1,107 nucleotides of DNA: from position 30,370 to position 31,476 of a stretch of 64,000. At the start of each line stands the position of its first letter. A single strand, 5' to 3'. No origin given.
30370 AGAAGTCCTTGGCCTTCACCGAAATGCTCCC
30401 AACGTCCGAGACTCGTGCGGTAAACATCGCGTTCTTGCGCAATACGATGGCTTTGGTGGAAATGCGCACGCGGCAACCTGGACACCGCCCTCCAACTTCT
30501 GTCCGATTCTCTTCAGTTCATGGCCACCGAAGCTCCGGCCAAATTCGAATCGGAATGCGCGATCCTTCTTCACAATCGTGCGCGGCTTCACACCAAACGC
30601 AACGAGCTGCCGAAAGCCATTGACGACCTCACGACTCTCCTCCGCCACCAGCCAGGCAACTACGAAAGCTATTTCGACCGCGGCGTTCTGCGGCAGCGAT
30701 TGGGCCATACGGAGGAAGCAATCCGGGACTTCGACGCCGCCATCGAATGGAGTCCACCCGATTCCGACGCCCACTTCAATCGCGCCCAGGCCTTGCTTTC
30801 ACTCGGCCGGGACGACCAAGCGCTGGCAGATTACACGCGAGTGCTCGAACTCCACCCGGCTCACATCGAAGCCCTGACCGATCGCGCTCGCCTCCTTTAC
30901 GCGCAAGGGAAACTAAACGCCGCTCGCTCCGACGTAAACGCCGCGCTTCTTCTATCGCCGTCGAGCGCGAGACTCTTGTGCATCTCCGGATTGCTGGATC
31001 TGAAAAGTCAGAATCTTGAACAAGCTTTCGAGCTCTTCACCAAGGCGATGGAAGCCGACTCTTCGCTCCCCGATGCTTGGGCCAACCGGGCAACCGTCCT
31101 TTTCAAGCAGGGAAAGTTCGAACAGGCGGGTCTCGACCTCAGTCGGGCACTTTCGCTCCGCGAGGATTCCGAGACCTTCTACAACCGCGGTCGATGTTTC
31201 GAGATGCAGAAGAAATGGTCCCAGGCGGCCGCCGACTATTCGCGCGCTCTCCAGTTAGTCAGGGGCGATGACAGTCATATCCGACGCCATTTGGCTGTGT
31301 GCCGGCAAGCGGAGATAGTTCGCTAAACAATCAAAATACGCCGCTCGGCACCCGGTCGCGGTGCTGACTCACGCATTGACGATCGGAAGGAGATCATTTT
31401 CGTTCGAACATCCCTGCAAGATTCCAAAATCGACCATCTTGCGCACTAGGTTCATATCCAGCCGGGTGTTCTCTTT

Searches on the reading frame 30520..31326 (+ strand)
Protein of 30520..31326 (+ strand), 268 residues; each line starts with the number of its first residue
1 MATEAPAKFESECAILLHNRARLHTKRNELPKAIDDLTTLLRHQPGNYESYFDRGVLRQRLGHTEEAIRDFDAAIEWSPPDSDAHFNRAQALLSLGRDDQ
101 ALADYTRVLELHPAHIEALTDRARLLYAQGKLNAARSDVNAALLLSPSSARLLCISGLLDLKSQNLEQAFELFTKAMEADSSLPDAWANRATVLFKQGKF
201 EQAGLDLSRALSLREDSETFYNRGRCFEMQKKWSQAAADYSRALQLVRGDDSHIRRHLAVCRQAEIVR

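Call 3: search_protein_families(library=pfam, proteins=[window:30520-31326:+], max_evalue=1)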
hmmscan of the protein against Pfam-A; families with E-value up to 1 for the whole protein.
window:30520-31326:+ (268 aa): 35 families (the best 25 are shown)
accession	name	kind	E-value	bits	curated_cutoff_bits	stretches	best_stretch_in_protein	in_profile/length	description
PF00515.34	TPR_1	-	9.1e-39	130.2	27.8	6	83-113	2-32/34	Tetratricopeptide repeat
PF07719.23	TPR_2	-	9.3e-39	128.8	27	6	83-115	2-34/34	Tetratricopeptide repeat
PF13431.12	TPR_17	-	7.1e-28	95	24.4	4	71-102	2-33/34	Tetratricopeptide repeat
PF13414.12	TPR_11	-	5.4e-26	90.5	26.8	6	61-96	7-42/42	TPR repeat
PF13371.12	TPR_9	-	1.4e-24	86.4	35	4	23-90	4-71/73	Tetratricopeptide repeat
PF13432.12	TPR_16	-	7.7e-24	84.2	32.7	4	53-114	2-63/65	Tetratricopeptide repeat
PF13181.12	TPR_8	-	2.8e-22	77.4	25.7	3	48-79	1-32/34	Tetratricopeptide repeat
PF14559.12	TPR_19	-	9.5e-19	67.9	25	3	62-103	5-46/68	Tetratricopeptide repeat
PF13424.12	TPR_12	-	3.3e-15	56.5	30.1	6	186-247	5-75/77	Tetratricopeptide repeat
PF13428.12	TPR_14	-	3.6e-15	55.4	23.5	3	84-125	3-44/44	Tetratricopeptide repeat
PF13174.12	TPR_6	-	2.7e-11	43.8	26.3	2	83-113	1-31/33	Tetratricopeptide repeat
PF25064.1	ARM_TT21_5th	-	5.3e-09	36.8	27.8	2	99-179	18-101/117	TT21 fifth ARM repeats domain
PF12895.13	ANAPC3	-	2.7e-07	31.2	27.2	2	164-238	3-77/82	Anaphase-promoting complex, cyclosome, subunit 3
PF24575.1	TPR_Slam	-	2.8e-06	28.1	35.2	0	87-137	52-102/104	Surface lipoprotein assembly modifier, N-terminal TPR repeats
PF23914.1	TPR_CcmH_CycH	-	1.4e-05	25.5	42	2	37-140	39-145/158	Cytochrome c-type biogenesis protein H TPR domain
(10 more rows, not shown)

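Call 4: search_protein_families(library=ncbifam, proteins=[window:30520-31326:+], max_evalue=1)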
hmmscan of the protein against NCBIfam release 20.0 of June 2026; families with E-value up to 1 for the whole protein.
window:30520-31326:+ (268 aa): 37 families (the best 25 are shown)
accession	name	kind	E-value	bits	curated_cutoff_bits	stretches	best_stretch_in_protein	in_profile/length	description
TIGR02917.1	PEP_TPR_lipo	equivalog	2.5e-23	81.9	312.2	1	20-226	165-372/899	XrtA/PEP-CTERM system TPR-repeat protein PrsT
TIGR00990.1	3a0801s09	subfamily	1.8e-20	73.1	757.25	3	10-136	327-453/615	mitochondrial import receptor subunit TOM70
NF040959.1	MamA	equivalog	1.1e-19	70.7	200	3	79-181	68-170/204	magnetosome protein MamA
TIGR02521.1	type_IV_pilW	equivalog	1.2e-19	70.8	154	2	127-249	42-167/234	type IV pilus biogenesis/stability protein PilW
TIGR02552.1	LcrH_SycD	equivalog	1.6e-16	60.2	104.8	3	103-220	5-122/136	SycD/LcrH family type III secretion system chaperone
NF047558.1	TPR_END_plus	domain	2.5e-15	56.2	32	3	84-118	1-35/56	TPR end-of-group domain-containing protein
NF033920.0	C39_PA2778_fam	equivalog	9e-15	54.8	150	3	119-213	159-253/255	PA2778 family cysteine peptidase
NF008391.2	PRK11189.1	equivalog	1.3e-14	54.4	250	2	50-140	67-157/297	lipoprotein NlpI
NF033762.1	social_mot_Tgl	equivalog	3.5e-13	49.5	225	2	49-135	32-119/252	social motility TPR repeat lipoprotein Tgl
NF040561.1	PrimPol_Msp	equivalog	1.8e-10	40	200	2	64-139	7-82/515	CRISPR-associated primase-polymerase type A1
NF052415.1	T3SS_chap_SctY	equivalog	4.3e-09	36.8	70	3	145-245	1-105/106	type III secretion apparatus assembly chaperone SctY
TIGR03939.1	PGA_TPR_OMP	equivalog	9.7e-09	34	366.65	3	21-115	402-496/800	poly-beta-1,6 N-acetyl-D-glucosamine export porin PgaA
NF033758.1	gliding_GltE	equivalog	9.2e-08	31.5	225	1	47-216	85-254/411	adventurous gliding motility TPR repeat lipoprotein GltE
NF007302.0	PRK09782.1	equivalog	3.5e-07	28.6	1223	3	96-178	593-674/990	phage receptor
NF047371.1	FlcA_CTERM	equivalog_domain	4e-07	28.9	300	2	125-218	447-541/646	periplasmic flagellar collar protein FlcA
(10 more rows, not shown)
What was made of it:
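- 29236..31326 (+): AAA_16/TPR STAND-type regulator-like gene that follows peptide B and converges on the target. It is split into three ORFs (29236-29934, 30075-30623, 30520-31326). Calls 3 and 4.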

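Call 78: search_protein_families(library=padloc, proteins=[window:30520-31326:+], max_evalue=0.01)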
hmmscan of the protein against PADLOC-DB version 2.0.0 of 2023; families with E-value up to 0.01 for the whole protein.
window:30520-31326:+ (268 aa): 1 family
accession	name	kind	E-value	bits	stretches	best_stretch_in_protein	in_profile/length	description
PDLC01101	PrimPol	-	3.2e-06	24.1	1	77-144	28-95/490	adaptation polymerase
